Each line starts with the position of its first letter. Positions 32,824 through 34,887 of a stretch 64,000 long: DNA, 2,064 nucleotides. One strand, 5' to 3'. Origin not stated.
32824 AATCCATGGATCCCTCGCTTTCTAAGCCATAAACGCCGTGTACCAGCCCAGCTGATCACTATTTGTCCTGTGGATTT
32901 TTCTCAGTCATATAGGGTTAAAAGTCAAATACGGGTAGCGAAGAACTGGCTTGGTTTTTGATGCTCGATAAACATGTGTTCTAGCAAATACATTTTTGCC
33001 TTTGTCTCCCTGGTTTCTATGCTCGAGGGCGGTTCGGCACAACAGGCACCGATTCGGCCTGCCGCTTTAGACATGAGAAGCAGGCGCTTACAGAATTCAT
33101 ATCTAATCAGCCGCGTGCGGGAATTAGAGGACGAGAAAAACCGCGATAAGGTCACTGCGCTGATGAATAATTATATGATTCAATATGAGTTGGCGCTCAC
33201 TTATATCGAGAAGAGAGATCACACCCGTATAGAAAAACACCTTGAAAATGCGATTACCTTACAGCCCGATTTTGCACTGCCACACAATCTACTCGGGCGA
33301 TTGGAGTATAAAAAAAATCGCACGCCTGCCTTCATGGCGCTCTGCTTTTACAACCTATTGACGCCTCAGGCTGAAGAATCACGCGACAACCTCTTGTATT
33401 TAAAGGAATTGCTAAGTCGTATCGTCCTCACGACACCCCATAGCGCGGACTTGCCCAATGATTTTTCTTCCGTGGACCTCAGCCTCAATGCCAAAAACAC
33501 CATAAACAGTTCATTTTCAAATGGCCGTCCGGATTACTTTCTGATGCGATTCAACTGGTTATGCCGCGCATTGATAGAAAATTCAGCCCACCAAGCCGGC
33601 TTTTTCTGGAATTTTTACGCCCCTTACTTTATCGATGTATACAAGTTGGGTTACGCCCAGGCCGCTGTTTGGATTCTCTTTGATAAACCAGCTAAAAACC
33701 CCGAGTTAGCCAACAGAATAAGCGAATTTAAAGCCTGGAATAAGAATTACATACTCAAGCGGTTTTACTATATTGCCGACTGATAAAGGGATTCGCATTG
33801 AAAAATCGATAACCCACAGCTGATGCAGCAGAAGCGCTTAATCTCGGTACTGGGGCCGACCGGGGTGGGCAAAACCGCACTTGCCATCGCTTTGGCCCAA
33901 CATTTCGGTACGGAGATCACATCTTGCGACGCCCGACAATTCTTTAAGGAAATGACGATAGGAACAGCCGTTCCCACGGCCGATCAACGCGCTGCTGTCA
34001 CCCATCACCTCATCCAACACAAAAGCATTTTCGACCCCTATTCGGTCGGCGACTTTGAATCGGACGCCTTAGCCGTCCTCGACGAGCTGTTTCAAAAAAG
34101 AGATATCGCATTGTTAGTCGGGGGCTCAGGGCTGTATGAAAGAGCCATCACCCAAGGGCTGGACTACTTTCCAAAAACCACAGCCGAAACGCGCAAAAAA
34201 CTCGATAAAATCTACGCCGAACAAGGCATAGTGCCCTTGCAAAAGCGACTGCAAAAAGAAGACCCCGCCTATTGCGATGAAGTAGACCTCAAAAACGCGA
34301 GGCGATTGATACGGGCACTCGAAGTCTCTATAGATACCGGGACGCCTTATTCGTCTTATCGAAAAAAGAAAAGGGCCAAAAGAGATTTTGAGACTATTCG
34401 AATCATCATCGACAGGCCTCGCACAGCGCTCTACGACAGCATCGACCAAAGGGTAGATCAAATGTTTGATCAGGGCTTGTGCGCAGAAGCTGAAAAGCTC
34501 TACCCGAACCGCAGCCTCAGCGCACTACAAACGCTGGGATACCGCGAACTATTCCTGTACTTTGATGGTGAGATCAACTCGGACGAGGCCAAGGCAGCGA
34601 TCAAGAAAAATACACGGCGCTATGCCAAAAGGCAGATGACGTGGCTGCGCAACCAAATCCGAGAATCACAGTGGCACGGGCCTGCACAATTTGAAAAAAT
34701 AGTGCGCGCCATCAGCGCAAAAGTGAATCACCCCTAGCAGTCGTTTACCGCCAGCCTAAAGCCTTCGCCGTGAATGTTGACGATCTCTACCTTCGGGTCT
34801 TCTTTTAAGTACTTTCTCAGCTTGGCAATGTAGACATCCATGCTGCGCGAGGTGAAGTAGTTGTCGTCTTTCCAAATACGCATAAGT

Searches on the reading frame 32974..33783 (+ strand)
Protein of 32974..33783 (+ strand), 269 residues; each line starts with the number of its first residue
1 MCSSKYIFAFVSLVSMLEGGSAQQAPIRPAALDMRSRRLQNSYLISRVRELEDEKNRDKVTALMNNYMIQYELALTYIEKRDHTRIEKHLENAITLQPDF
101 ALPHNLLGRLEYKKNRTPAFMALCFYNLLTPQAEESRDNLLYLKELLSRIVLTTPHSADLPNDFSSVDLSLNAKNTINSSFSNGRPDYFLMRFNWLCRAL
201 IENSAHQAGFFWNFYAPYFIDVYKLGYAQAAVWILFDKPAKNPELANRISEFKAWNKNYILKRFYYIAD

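Call 70: search_protein_families(library=pfam, proteins=[window:32974-33783:+], max_evalue=0.0001)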
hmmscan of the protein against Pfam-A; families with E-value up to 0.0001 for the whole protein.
window:32974-33783:+ (269 aa): 0 families

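Call 86: search_protein_families(library=padloc, proteins=[window:32974-33783:+], max_evalue=0.01)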
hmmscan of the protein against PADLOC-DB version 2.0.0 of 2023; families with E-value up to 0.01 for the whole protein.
window:32974-33783:+ (269 aa): 0 families

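Call 87: search_protein_families(library=ncbifam, proteins=[window:32974-33783:+], max_evalue=0.01)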
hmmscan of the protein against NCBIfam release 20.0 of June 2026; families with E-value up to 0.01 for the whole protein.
window:32974-33783:+ (269 aa): 1 family
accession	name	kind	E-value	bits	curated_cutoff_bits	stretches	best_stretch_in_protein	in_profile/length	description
TIGR02521.1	type_IV_pilW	equivalog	0.0013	18.4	154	1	58-109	22-73/234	type IV pilus biogenesis/stability protein PilW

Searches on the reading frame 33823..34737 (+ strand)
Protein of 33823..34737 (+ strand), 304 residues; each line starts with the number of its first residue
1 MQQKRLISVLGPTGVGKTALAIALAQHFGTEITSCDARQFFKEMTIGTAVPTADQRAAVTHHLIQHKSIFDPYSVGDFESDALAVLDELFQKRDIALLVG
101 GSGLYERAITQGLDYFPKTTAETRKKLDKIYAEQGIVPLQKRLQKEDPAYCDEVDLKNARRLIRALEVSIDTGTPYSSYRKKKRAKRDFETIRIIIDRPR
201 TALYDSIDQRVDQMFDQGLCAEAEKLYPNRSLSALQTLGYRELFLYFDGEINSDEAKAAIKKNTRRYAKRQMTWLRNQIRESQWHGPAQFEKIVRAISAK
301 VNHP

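Call 70: search_protein_families(library=pfam, proteins=[window:33823-34737:+], max_evalue=0.0001)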
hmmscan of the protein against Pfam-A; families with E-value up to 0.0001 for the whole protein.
window:33823-34737:+ (304 aa): 3 families
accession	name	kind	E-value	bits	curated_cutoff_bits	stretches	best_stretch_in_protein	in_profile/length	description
PF01715.23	IPPT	-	7.5e-77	258.7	23.6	1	39-278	1-243/243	IPP transferase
PF01745.22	IPT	-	3.9e-06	26.9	20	1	8-69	5-66/233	Isopentenyl transferase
PF00004.35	AAA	-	8.7e-05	23.4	21.2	0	9-52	3-38/131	ATPase family associated with various cellular activities (AAA)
